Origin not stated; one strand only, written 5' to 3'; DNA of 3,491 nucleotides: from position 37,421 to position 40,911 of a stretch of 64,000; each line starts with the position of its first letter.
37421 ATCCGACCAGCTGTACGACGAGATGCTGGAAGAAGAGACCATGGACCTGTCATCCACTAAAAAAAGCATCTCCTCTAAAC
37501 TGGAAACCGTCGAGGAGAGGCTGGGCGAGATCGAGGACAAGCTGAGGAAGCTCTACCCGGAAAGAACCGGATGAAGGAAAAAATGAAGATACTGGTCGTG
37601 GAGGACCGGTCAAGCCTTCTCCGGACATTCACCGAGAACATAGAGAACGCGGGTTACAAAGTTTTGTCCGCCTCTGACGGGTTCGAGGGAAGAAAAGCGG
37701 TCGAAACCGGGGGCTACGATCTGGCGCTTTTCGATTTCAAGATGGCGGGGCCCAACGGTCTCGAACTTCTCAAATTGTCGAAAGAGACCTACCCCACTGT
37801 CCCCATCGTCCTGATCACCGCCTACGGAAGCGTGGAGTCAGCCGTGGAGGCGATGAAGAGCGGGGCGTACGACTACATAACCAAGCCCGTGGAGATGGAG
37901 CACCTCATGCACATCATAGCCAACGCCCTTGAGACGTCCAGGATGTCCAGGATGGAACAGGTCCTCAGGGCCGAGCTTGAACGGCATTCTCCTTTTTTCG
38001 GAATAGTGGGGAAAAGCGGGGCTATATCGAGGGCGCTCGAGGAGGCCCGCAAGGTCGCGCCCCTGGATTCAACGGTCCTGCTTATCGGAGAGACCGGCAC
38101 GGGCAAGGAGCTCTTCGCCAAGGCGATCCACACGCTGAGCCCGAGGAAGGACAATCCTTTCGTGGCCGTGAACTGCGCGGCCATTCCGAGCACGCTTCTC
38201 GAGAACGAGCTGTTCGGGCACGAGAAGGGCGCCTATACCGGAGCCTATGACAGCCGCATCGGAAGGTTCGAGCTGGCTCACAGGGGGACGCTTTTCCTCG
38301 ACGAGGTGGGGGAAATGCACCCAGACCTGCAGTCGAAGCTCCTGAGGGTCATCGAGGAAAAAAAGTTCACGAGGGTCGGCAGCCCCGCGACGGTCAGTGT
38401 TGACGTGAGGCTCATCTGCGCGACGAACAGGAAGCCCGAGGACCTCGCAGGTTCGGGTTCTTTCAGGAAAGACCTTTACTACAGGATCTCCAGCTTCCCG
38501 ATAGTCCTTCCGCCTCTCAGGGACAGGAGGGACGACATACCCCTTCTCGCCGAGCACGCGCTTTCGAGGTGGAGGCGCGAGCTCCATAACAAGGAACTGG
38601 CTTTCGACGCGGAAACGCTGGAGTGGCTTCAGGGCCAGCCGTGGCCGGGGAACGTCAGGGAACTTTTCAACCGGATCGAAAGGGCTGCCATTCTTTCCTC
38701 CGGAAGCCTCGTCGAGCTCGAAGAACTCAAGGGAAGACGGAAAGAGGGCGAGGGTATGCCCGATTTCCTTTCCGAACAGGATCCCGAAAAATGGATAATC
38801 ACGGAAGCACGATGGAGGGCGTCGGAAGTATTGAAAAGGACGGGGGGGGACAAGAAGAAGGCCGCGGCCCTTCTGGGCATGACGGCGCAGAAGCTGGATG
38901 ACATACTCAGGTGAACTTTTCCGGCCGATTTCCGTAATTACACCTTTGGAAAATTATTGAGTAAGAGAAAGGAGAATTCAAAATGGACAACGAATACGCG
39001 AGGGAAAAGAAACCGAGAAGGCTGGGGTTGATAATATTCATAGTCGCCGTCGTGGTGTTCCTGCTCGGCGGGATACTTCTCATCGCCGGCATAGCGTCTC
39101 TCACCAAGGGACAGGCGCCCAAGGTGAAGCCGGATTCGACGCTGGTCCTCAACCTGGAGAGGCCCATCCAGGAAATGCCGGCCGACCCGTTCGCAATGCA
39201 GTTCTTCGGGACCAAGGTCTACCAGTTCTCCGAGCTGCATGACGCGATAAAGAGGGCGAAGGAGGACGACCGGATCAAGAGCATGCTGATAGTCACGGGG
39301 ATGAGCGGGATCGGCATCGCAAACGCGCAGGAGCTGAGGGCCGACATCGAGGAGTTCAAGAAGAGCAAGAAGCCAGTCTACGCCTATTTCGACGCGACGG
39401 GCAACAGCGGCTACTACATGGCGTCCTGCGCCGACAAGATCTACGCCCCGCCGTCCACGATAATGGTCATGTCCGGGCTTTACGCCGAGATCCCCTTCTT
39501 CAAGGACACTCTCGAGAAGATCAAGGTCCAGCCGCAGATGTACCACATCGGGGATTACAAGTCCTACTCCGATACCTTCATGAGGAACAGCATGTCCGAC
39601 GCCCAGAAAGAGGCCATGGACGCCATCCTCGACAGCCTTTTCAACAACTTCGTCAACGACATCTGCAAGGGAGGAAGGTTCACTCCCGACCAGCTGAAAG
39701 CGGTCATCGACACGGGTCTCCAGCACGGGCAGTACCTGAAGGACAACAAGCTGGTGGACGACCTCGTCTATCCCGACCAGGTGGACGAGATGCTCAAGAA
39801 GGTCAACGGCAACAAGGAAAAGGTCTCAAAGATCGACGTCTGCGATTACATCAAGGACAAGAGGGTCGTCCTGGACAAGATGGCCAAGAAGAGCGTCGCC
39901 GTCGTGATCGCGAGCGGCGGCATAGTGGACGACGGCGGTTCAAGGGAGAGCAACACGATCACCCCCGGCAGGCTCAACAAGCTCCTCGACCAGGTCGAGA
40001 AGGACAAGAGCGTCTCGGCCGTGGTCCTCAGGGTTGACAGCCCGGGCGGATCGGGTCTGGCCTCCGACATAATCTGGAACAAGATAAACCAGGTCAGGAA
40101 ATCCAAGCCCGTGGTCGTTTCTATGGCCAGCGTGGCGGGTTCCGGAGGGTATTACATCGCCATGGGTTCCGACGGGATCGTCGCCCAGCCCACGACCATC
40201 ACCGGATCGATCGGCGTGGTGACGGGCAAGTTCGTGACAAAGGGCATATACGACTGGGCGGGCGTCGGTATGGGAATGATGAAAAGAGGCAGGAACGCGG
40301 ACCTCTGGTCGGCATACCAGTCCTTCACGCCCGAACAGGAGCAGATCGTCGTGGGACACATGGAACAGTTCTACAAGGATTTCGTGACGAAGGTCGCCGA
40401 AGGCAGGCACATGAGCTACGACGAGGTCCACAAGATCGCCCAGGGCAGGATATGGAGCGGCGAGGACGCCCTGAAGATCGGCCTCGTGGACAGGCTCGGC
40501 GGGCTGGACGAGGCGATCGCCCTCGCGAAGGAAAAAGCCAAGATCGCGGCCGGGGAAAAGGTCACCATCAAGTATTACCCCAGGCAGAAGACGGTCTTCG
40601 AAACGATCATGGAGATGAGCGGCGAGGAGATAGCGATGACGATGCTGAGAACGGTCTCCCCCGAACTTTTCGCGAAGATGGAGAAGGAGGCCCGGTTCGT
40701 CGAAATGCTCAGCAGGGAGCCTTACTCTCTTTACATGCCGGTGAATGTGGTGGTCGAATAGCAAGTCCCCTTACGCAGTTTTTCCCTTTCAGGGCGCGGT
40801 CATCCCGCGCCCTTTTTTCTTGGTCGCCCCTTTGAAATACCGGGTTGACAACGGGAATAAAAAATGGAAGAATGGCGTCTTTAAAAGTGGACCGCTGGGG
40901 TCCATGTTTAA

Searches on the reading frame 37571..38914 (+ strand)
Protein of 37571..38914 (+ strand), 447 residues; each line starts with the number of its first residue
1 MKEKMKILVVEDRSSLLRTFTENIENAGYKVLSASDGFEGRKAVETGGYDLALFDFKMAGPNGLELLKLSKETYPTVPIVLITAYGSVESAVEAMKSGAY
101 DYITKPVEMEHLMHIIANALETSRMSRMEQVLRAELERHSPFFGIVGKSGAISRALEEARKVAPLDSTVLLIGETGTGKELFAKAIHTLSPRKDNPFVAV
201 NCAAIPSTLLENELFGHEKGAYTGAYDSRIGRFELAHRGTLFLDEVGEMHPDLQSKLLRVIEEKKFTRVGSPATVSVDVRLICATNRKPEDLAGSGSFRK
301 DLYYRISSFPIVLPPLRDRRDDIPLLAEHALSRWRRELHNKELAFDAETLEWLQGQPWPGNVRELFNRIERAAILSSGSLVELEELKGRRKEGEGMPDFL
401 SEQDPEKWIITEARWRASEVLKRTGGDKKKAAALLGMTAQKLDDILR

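Call 84: search_protein_families(library=pfam, proteins=[window:37571-38914:+], max_evalue=0.00001)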
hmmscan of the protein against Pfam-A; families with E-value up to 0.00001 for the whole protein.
window:37571-38914:+ (447 aa): 8 families
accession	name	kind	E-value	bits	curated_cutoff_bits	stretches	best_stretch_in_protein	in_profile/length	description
PF00158.32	Sigma54_activat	-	1.9e-68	229.9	20.2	1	145-311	1-167/168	Sigma-54 interaction domain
PF00072.30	Response_reg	-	1.7e-24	86.6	30.2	1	7-116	1-110/111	Response regulator receiver domain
PF14532.12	Sigma54_activ_2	-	1.1e-21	77.9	25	1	146-316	1-138/138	Sigma-54 interaction domain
PF25601.1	AAA_lid_14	-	1.1e-20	73.7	27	1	317-391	1-75/87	AAA+ ATPase lid domain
PF01078.27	Mg_chelatase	-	1.5e-08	34.7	20.3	0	226-289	95-160/207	Magnesium chelatase, subunit ChlI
PF07728.20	AAA_5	-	3.2e-08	34.1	22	1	169-291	2-127/139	AAA domain (dynein-related subfamily)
PF00004.35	AAA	-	2.8e-06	28.2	21.2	1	169-292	1-114/131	ATPase family associated with various cellular activities (AAA)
PF07724.20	AAA_2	-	8.2e-06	26.4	27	0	168-285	5-123/166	AAA domain (Cdc48 subfamily)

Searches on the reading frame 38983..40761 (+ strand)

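Call 84: search_protein_families(library=pfam, proteins=[window:38983-40761:+], max_evalue=0.00001)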
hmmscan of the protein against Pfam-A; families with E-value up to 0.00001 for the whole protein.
window:38983-40761:+ (592 aa): 2 families
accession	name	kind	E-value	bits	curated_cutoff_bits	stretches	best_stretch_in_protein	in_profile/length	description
PF01343.23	Peptidase_S49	-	7.6e-77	257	24.9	2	371-521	3-153/154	Peptidase family S49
PF25145.1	NfeD1b_N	-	7.6e-07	29.3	40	0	336-415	24-100/189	NfeD1b, N-terminal domain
